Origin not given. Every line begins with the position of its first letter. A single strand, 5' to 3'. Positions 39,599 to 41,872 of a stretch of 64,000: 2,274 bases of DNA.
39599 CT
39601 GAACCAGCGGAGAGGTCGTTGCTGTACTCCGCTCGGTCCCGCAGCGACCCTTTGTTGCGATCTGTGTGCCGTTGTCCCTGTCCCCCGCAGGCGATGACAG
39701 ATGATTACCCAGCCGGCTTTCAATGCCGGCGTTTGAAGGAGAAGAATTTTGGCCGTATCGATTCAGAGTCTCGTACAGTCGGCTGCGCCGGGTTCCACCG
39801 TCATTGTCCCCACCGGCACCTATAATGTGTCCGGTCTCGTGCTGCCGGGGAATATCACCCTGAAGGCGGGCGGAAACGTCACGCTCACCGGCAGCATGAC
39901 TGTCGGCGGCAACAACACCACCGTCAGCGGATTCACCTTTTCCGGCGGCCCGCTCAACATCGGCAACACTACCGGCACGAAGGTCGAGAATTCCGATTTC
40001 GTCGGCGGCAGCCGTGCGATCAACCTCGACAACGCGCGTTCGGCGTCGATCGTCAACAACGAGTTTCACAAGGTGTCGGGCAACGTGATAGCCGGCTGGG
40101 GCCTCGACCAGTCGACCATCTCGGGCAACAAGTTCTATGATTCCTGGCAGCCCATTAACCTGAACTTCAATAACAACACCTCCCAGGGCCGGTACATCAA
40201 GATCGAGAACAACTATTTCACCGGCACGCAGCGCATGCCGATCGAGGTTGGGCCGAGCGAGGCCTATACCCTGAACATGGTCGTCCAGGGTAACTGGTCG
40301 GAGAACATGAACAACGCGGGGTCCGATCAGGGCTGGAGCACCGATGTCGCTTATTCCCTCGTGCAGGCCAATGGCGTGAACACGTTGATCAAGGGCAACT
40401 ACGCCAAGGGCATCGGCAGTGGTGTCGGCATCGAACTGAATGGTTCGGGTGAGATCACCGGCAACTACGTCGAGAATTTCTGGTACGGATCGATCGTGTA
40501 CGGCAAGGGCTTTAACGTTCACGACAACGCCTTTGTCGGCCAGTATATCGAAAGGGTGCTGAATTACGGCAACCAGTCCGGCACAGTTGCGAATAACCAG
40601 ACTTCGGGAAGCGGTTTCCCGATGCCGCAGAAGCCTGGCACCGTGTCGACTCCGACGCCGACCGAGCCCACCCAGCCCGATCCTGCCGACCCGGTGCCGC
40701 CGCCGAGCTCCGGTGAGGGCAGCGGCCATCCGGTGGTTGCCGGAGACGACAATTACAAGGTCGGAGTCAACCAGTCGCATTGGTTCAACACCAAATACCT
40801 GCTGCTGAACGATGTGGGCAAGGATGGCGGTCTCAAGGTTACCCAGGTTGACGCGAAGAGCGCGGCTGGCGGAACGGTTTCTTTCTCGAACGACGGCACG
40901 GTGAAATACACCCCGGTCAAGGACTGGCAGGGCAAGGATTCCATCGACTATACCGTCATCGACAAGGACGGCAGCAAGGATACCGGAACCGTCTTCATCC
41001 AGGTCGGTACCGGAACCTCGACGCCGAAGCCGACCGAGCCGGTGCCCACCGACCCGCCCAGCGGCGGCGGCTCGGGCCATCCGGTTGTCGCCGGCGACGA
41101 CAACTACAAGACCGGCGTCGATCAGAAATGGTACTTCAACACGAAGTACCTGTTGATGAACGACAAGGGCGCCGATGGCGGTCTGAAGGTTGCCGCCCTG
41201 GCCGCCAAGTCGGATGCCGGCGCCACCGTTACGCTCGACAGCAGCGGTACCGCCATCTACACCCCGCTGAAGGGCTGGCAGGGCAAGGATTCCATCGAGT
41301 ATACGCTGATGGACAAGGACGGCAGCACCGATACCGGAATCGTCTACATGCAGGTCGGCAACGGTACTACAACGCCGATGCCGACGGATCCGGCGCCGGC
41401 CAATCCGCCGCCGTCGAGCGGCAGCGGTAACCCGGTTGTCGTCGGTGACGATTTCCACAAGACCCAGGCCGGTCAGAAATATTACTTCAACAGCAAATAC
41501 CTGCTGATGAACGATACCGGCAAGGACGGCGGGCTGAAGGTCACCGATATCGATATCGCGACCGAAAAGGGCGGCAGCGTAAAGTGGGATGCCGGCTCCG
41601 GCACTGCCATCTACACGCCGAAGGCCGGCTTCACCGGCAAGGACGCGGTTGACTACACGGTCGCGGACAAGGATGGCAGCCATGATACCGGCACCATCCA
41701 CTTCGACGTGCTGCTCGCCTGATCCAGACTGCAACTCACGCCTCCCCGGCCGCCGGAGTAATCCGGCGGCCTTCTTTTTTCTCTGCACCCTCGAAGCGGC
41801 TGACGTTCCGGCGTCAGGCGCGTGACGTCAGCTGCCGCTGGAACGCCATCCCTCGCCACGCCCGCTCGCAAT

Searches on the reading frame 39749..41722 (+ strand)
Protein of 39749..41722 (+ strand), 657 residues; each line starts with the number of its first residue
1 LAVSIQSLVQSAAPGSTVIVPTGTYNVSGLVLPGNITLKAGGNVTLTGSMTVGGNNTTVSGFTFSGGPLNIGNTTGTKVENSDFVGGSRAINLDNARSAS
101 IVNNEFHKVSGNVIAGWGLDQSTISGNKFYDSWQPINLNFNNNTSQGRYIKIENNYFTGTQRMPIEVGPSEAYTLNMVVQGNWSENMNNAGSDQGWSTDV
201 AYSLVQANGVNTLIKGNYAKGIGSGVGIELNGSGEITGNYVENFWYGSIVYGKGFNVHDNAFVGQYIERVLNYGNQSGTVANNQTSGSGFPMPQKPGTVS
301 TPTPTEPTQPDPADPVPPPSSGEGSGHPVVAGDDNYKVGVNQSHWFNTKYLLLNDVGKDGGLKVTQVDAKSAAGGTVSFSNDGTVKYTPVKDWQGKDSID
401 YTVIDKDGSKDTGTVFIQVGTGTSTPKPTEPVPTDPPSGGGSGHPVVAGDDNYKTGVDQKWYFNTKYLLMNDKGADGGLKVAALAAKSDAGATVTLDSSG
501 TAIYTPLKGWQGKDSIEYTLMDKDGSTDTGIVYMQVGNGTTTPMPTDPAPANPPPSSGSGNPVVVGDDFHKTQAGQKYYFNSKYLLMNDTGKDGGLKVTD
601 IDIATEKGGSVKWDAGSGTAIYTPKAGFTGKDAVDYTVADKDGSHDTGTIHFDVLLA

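Call 18: search_protein_families(library=pfam, proteins=[window:39749-41722:+], max_evalue=0.001)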
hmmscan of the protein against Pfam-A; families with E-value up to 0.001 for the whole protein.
window:39749-41722:+ (657 aa): 5 families
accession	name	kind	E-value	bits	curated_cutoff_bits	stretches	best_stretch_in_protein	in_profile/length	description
PF17963.7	Big_9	-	1.2e-36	125.9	23.6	3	328-417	4-88/89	Bacterial Ig domain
PF17892.7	Cadherin_5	-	1.5e-32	111.8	26.5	3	328-419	5-97/98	Cadherin-like domain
PF19076.6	CshA_repeat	-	1.2e-06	29.6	27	0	338-414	27-98/103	Surface adhesin CshA repetitive domain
PF17803.7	Cadherin_4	-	1.7e-06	28.9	25.1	1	328-387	13-71/71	Bacterial cadherin-like domain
PF12208.14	DUF3601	-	0.00035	21.2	22.3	0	572-592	24-44/79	Domain of unknown function (DUF3601)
